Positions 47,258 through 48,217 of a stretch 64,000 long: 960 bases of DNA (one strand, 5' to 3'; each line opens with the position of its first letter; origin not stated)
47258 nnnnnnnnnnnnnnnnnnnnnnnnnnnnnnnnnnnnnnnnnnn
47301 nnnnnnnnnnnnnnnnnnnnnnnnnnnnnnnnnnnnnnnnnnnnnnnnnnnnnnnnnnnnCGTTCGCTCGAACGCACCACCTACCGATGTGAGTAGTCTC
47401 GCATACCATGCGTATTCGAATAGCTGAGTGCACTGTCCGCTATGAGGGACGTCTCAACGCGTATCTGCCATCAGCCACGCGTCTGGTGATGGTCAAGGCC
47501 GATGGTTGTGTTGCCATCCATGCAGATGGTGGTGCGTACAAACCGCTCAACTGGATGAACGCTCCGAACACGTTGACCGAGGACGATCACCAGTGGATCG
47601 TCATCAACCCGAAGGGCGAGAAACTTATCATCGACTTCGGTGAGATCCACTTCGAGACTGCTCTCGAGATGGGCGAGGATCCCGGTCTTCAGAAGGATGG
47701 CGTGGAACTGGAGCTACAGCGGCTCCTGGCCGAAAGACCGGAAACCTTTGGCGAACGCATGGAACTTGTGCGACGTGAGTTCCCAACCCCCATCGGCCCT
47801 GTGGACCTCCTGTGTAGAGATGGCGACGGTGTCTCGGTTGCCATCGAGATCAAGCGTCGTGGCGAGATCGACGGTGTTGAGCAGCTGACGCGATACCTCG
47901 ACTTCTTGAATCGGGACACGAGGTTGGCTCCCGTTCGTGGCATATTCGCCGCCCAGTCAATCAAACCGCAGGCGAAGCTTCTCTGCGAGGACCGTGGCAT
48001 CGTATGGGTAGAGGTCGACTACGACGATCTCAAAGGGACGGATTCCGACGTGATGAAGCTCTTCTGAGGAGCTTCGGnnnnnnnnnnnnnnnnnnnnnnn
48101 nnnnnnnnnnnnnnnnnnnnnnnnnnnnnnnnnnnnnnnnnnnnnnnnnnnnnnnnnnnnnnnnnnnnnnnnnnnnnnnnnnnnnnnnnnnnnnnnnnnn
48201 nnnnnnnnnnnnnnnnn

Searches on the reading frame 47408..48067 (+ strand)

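Call 3: search_protein_families(library=pfam, proteins=[window:47408-48067:+], max_evalue=0.01)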
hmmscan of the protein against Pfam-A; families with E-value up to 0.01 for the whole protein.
window:47408-48067:+ (219 aa): 2 families
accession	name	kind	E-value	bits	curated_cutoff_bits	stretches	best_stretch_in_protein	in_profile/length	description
PF01939.22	NucS_C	-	5.9e-35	120.4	24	1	100-218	2-123/124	Endonuclease NucS C-terminal domain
PF21003.3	NucS_N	-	4.2e-20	72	23.9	1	2-92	5-99/100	Endonuclease NucS N-terminal PH-like domain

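Call 4: search_protein_families(library=ncbifam, proteins=[window:47408-48067:+], max_evalue=0.01)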
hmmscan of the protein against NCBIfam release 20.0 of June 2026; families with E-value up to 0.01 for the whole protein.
window:47408-48067:+ (219 aa): 3 families
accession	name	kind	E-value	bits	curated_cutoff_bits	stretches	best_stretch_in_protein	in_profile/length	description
NF002876.0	PRK03298.1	equivalog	4.3e-100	333.7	252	1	1-219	1-224/224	endonuclease NucS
NF003270.0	PRK04247.1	equivalog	1.5e-38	132.3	216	1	5-209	31-240/250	endonuclease NucS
NF009154.0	PRK12497.3-3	equivalog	0.0049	16.9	109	1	116-151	27-61/123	YraN family protein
